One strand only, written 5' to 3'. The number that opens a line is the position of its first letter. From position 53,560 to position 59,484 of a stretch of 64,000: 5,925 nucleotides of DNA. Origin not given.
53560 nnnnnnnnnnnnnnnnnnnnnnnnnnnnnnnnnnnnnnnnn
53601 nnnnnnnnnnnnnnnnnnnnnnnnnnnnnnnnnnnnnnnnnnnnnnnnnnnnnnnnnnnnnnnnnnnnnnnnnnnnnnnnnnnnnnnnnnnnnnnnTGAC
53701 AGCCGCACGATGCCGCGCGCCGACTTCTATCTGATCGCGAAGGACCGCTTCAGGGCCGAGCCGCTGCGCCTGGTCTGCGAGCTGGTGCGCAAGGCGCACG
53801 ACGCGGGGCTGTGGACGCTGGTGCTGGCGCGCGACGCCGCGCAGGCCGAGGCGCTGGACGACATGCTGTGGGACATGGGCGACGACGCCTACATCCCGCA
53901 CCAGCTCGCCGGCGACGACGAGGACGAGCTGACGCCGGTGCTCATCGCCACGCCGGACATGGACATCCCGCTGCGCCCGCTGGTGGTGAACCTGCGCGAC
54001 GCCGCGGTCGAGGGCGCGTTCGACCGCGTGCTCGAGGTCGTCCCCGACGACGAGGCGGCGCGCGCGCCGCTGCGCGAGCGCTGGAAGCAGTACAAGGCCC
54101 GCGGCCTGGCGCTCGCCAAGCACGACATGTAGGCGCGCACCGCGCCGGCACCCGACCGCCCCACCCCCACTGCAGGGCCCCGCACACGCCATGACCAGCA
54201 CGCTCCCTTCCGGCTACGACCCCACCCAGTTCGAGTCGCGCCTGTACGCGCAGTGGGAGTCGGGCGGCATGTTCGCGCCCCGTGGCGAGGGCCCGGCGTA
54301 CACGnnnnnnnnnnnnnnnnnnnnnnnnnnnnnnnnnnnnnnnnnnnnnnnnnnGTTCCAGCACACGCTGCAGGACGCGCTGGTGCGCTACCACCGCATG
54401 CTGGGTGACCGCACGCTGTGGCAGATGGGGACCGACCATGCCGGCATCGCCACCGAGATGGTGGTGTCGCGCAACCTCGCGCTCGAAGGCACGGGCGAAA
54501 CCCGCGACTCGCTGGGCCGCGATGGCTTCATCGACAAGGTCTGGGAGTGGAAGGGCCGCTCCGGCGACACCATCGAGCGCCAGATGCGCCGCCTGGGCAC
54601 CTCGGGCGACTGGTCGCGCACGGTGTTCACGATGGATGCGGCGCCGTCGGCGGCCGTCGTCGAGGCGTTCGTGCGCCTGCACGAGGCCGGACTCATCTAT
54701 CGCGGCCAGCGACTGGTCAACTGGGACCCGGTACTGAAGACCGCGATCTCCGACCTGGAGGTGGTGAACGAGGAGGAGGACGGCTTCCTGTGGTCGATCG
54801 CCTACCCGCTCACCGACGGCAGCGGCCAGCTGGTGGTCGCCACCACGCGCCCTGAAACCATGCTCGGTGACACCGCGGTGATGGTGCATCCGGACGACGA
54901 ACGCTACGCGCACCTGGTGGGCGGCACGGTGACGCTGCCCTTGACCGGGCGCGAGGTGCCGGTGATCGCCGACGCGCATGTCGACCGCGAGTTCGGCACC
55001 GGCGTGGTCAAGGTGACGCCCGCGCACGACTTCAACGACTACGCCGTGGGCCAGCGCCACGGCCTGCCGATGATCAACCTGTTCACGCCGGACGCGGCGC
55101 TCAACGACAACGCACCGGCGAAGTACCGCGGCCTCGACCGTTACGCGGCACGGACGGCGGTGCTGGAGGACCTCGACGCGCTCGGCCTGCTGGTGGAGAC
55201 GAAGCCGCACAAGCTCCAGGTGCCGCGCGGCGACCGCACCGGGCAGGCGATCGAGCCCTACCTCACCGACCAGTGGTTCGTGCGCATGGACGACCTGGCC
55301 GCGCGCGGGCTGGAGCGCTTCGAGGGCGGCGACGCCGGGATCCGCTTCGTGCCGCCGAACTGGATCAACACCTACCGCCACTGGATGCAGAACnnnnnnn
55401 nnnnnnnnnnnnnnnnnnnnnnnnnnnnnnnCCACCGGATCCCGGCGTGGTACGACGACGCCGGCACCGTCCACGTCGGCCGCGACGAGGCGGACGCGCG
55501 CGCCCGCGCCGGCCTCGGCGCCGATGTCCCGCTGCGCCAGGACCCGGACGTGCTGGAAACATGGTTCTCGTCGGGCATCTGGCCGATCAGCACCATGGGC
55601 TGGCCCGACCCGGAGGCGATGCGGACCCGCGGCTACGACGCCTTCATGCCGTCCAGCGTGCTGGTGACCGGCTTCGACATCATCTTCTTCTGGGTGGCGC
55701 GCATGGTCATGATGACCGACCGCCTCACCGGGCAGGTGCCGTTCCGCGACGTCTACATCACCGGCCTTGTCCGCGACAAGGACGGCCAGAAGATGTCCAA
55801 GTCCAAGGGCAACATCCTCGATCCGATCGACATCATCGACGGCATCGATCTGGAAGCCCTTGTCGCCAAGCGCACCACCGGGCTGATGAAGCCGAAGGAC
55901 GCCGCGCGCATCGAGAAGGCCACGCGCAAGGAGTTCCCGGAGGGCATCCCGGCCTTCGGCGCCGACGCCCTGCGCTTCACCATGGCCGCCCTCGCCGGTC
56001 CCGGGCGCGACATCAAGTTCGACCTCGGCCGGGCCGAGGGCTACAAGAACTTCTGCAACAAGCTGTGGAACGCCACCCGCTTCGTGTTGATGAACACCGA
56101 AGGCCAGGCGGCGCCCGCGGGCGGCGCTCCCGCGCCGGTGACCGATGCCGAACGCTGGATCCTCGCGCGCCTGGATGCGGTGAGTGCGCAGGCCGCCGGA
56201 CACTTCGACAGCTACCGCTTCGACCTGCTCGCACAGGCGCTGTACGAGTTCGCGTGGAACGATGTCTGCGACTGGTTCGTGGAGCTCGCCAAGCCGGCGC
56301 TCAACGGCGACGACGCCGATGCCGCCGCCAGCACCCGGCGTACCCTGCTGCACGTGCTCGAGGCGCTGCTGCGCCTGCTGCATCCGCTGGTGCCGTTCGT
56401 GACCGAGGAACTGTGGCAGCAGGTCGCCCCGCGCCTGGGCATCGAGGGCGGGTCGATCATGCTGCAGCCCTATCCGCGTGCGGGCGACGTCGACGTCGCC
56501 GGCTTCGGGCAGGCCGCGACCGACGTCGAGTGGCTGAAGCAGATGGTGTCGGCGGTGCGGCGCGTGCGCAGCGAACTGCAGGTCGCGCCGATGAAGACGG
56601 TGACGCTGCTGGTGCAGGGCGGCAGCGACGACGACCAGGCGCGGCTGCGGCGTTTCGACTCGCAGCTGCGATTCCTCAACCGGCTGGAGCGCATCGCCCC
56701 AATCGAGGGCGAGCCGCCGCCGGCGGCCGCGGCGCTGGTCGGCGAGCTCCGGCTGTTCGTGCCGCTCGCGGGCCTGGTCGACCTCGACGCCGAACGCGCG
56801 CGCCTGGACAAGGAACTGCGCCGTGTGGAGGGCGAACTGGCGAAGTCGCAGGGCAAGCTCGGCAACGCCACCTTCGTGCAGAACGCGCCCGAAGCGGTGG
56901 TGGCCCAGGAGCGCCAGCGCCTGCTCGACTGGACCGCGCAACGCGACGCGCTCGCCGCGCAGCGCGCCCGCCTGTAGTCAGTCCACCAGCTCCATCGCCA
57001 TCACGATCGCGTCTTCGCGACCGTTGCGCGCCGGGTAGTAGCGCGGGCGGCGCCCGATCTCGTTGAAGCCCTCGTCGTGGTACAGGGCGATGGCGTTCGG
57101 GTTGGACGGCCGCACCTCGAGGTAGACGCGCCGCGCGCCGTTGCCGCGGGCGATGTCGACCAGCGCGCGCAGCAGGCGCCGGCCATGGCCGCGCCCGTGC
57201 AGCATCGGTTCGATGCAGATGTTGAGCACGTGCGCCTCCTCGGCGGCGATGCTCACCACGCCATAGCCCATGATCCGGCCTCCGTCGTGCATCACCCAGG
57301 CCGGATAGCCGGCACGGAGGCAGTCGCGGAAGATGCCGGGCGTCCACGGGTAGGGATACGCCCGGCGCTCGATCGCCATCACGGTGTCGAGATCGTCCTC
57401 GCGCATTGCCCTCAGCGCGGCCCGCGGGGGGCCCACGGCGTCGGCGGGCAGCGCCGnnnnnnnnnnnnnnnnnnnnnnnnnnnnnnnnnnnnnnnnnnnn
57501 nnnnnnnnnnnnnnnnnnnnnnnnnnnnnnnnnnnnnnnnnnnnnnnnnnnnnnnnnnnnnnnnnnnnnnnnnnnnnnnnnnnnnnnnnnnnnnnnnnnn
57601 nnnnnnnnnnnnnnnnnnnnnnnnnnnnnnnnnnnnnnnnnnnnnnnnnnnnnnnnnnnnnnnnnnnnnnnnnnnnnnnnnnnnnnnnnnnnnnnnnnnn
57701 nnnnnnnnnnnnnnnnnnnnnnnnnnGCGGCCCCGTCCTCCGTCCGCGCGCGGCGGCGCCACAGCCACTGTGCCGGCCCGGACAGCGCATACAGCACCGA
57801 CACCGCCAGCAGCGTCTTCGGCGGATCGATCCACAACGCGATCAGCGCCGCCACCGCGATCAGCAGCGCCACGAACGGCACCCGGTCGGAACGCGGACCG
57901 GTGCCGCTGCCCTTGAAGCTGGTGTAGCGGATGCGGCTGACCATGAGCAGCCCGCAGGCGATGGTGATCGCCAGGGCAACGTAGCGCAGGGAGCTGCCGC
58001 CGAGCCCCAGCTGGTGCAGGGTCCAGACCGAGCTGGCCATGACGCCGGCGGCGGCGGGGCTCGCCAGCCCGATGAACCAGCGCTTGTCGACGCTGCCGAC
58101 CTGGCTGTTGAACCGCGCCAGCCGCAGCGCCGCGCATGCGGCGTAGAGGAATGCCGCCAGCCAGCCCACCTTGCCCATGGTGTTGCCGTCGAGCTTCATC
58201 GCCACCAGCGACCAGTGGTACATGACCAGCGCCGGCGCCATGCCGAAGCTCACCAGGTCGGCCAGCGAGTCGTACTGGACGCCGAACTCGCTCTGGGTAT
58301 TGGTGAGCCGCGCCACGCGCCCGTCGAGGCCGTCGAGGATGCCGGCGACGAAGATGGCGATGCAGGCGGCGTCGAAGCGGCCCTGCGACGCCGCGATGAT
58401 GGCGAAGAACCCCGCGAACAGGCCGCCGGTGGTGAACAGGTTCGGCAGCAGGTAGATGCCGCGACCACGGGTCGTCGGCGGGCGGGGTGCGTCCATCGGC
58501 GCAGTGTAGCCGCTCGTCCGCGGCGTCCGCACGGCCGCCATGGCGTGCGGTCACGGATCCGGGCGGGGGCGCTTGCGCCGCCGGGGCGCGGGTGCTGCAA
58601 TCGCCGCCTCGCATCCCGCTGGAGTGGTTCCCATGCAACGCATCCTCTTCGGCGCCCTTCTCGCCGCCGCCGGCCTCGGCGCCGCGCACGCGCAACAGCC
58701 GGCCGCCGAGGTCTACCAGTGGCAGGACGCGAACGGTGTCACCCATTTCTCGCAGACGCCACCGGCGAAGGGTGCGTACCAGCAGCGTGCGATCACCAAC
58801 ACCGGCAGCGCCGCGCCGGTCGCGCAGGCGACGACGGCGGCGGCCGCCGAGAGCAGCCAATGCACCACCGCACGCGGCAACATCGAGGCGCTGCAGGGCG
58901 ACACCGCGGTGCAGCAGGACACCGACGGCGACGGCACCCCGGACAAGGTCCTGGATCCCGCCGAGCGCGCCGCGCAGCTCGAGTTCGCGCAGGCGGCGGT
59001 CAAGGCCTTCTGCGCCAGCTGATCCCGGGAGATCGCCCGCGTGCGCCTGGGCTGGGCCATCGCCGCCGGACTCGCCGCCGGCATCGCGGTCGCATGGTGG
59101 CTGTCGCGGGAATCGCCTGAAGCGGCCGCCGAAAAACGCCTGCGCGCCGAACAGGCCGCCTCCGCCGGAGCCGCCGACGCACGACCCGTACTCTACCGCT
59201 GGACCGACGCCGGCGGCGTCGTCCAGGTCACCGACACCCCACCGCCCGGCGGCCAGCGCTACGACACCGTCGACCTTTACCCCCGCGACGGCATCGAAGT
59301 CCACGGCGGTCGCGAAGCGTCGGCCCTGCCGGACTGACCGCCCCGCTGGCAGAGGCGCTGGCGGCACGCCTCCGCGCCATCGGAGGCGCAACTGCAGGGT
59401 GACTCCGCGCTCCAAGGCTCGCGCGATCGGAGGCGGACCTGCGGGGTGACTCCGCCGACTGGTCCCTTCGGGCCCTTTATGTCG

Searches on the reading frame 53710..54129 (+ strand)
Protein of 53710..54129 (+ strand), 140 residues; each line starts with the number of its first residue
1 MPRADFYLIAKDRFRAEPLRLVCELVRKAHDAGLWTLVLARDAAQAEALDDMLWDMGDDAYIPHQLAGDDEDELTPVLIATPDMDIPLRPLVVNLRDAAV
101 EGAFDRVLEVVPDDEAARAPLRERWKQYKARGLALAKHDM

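Call 61: search_protein_families(library=pfam, proteins=[window:53710-54129:+], max_evalue=0.00001)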
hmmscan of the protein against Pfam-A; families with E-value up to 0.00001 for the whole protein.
window:53710-54129:+ (140 aa): 1 family
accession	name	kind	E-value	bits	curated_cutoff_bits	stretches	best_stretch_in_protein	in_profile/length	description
PF04364.18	DNA_pol3_chi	-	7.1e-34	117.3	25.4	1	1-135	1-134/135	DNA polymerase III chi subunit, HolC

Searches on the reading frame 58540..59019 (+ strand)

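Call 28: search_protein_families(library=ncbifam, proteins=[window:58540-59019:+], max_evalue=0.01)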
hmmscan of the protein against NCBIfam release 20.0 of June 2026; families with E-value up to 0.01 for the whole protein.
window:58540-59019:+ (160 aa): 0 families

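Call 29: search_protein_families(library=pfam, proteins=[window:58540-59019:+], max_evalue=0.01)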
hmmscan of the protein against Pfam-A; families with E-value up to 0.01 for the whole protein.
window:58540-59019:+ (160 aa): 1 family
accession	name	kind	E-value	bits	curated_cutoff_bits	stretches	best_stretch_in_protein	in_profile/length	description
PF13511.11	DUF4124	-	6.4e-09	36.4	22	1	51-98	7-54/56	Domain of unknown function (DUF4124)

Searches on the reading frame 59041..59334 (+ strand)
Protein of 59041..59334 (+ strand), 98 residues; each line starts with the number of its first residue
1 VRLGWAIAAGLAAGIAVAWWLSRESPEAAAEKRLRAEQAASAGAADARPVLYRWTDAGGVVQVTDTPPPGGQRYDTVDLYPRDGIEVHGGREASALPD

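Call 28: search_protein_families(library=ncbifam, proteins=[window:59041-59334:+], max_evalue=0.01)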
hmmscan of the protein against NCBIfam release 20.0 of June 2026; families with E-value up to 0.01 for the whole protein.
window:59041-59334:+ (98 aa): 1 family
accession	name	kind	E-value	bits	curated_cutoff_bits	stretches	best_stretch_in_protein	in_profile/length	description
NF052375.1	antisigma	equivalog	0.0099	15.9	100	0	3-74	85-166/217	anti-sigma factor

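Call 29: search_protein_families(library=pfam, proteins=[window:59041-59334:+], max_evalue=0.01)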
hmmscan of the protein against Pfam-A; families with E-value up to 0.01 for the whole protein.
window:59041-59334:+ (98 aa): 1 family
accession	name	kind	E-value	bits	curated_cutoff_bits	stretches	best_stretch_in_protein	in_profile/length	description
PF13511.11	DUF4124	-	5.2e-08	33.5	22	1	41-81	4-44/56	Domain of unknown function (DUF4124)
